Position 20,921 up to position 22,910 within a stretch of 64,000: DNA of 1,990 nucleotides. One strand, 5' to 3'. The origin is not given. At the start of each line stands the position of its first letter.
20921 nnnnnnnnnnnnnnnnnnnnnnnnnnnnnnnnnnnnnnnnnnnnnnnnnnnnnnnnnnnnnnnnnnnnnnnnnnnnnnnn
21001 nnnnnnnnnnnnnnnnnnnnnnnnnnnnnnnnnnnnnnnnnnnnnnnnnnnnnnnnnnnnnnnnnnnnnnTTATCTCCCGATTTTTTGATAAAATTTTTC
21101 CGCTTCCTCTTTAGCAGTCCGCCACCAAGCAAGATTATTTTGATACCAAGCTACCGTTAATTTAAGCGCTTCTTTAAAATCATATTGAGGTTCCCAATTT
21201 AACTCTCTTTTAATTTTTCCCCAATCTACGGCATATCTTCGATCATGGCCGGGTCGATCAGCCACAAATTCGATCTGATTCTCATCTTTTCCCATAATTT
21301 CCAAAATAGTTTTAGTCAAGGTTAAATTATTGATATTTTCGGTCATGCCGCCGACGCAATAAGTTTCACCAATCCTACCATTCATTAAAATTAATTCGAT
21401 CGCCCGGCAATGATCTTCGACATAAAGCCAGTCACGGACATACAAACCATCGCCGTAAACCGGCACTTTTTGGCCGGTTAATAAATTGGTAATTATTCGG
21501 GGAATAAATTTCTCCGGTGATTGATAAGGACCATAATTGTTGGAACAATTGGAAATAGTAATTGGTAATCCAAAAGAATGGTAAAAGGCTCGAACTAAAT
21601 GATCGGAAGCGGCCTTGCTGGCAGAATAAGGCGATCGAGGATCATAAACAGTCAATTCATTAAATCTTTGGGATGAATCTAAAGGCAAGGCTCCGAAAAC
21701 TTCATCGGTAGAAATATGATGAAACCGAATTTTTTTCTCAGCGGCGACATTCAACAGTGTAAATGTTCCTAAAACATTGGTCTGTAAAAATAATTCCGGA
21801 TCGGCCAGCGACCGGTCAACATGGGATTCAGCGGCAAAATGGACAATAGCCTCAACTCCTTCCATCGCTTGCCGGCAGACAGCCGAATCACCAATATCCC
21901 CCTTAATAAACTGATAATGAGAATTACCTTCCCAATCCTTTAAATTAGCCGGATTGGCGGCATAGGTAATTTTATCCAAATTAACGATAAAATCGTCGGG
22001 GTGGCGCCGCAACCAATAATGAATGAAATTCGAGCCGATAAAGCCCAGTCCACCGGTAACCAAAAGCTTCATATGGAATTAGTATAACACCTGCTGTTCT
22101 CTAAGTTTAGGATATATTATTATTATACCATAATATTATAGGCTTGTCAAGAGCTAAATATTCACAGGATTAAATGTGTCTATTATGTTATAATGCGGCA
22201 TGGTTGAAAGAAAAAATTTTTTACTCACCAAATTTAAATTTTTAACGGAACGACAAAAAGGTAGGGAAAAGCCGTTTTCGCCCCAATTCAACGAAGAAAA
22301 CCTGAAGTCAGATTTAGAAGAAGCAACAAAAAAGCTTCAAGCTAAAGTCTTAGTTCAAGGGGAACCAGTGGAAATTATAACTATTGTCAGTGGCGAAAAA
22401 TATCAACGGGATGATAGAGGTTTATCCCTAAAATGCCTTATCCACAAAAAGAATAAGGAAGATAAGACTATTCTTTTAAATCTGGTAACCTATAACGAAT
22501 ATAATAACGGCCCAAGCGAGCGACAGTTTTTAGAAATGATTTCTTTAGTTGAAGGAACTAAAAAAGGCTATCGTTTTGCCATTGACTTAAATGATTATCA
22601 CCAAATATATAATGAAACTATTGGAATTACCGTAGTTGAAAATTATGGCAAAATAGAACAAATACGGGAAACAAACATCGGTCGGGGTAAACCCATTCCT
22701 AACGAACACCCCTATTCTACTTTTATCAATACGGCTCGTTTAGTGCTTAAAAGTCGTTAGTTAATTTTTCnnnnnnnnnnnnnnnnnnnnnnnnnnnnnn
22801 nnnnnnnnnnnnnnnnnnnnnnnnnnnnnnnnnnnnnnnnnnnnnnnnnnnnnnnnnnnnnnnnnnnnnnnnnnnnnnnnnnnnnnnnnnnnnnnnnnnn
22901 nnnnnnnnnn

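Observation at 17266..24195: The str operon (rpsL-rpsG ... fusA-tuf) is split by a 7-kb mixed-strand insertion carrying dTDP-rhamnose genes and accessory genes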

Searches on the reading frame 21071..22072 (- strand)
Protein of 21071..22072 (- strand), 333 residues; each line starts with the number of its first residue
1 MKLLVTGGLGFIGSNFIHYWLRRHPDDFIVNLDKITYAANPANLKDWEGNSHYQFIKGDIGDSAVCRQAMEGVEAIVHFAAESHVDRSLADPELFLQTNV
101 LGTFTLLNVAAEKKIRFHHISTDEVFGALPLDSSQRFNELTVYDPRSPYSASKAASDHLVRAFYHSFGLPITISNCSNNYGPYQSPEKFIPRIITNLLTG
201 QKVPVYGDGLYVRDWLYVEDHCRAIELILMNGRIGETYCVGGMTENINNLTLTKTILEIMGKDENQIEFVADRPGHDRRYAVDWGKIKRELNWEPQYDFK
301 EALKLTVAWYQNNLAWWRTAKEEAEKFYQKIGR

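Call 4: search_protein_families(library=pfam, proteins=[window:21071-22072:-], max_evalue=0.01)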
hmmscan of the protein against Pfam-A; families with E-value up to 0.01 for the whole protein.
window:21071-22072:- (333 aa): 7 families
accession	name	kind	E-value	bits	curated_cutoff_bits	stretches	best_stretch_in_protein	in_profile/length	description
PF16363.11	GDP_Man_Dehyd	-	8.4e-80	269.1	27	1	4-304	1-330/332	GDP-mannose 4,6 dehydratase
PF01370.27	Epimerase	-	5.5e-60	203.2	20.9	1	4-241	2-240/240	NAD dependent epimerase/dehydratase family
PF01073.25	3Beta_HSD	-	3e-16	59.7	22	1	4-224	1-224/280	3-beta hydroxysteroid dehydrogenase/isomerase family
PF07993.18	NAD_binding_4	-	7.6e-15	55.2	20.1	1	5-178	1-206/258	Male sterility protein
PF02719.21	Polysacc_synt_2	-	2.1e-14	53.8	20.2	1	3-275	1-266/293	Polysaccharide biosynthesis protein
PF04321.23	RmlD_sub_bind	-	2.8e-12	46.7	27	1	1-162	1-138/287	RmlD substrate binding domain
PF13460.12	NAD_binding_10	-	0.00019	21.8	27.2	1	36-162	24-133/184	NAD(P)H-binding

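Call 10: search_protein_families(library=ncbifam, proteins=[window:21071-22072:-], max_evalue=0.01)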
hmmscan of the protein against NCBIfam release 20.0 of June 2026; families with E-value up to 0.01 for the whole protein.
window:21071-22072:- (333 aa): 27 families (the best 25 are shown)
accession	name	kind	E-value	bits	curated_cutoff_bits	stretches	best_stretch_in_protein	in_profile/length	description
TIGR01181.1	dTDP_gluc_dehyt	equivalog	7.6e-140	465.5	365.1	1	2-319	1-320/321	dTDP-glucose 4,6-dehydratase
NF007490.0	PRK10084.1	subfamily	4.7e-106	354.8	649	1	1-324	1-348/361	dTDP-glucose 4,6-dehydratase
NF007582.0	PRK10217.1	equivalog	2.6e-98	329.4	698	1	2-322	3-343/355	dTDP-glucose 4,6-dehydratase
TIGR04180.1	EDH_00030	hypoth_equivalog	3e-42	144.7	475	1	4-298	2-297/297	NAD-dependent 4,6-dehydratase LegB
TIGR01179.1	galE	equivalog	5.8e-30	104.2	262.3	1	2-313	1-328/332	UDP-glucose 4-epimerase GalE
TIGR02622.1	CDP_4_6_dhtase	equivalog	6.8e-25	87.9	278.45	1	2-314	6-334/352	CDP-glucose 4,6-dehydratase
TIGR03466.1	HpnA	hypoth_equivalog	3.1e-23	82.2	367.65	1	1-267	1-253/327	hopanoid-associated sugar epimerase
NF011728.1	PRK15181.1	equivalog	4.4e-22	78.6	760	1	3-312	18-339/348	Vi polysaccharide biosynthesis UDP-N-acetylglucosaminuronic acid C-4 epimerase TviC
TIGR02197.1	heptose_epim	equivalog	4.1e-21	75.4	274.6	1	3-312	1-315/316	ADP-glyceromanno-heptose 6-epimerase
TIGR01472.1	gmd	equivalog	6.9e-18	64.9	415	1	53-251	56-261/342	GDP-mannose 4,6-dehydratase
NF052578.1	StrlDmthSdmBMthl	equivalog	2.8e-16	60.2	600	1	1-250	1-237/328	sterol demethylase protein SdmB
NF007956.0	PRK10675.1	subfamily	4.2e-15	55.7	394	1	1-160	1-160/338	UDP-glucose 4-epimerase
NF043036.1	ErythonDh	equivalog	3.1e-13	49.6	325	1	1-163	1-163/321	D-erythronate dehydrogenase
TIGR01746.1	Thioester-redct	subfamily_domain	2.5e-12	46.7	213.35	1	3-176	2-192/371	thioester reductase domain-containing protein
TIGR01214.1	rmlD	equivalog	6.2e-12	45.2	224.05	1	2-209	1-179/285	dTDP-4-dehydrorhamnose reductase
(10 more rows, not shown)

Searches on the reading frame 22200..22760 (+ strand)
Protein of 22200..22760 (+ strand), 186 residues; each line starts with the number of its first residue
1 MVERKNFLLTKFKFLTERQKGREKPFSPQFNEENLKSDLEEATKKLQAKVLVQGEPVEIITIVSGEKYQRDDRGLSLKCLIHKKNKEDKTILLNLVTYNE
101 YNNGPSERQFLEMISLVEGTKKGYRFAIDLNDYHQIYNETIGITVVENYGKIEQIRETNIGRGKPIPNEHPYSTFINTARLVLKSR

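Call 4: search_protein_families(library=pfam, proteins=[window:22200-22760:+], max_evalue=0.01)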
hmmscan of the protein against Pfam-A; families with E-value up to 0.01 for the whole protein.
window:22200-22760:+ (186 aa): 0 families

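Call 10: search_protein_families(library=ncbifam, proteins=[window:22200-22760:+], max_evalue=0.01)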
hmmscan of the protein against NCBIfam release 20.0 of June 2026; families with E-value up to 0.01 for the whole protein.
window:22200-22760:+ (186 aa): 0 families

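Call 32: search_protein_families(library=phrogs, proteins=[window:22200-22760:+], max_evalue=0.01)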
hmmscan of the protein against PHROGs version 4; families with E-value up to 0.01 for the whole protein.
window:22200-22760:+ (186 aa): 0 families

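Call 40: search_protein_representatives(protein=window:22200-22760:+)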
Query: 186 residues. Proteins with E-value up to 0.001 (for the whole library): 4; up to 1e-10: 3; up to 1e-30: 2. The best 4 are listed.
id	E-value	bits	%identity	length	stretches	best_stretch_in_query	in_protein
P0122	6.9e-47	175.8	97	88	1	101-186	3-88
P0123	4.2e-42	160.3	100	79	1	1-79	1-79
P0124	2.3e-26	109.0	50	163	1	37-185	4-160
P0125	1.1e-05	41.7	26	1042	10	29-71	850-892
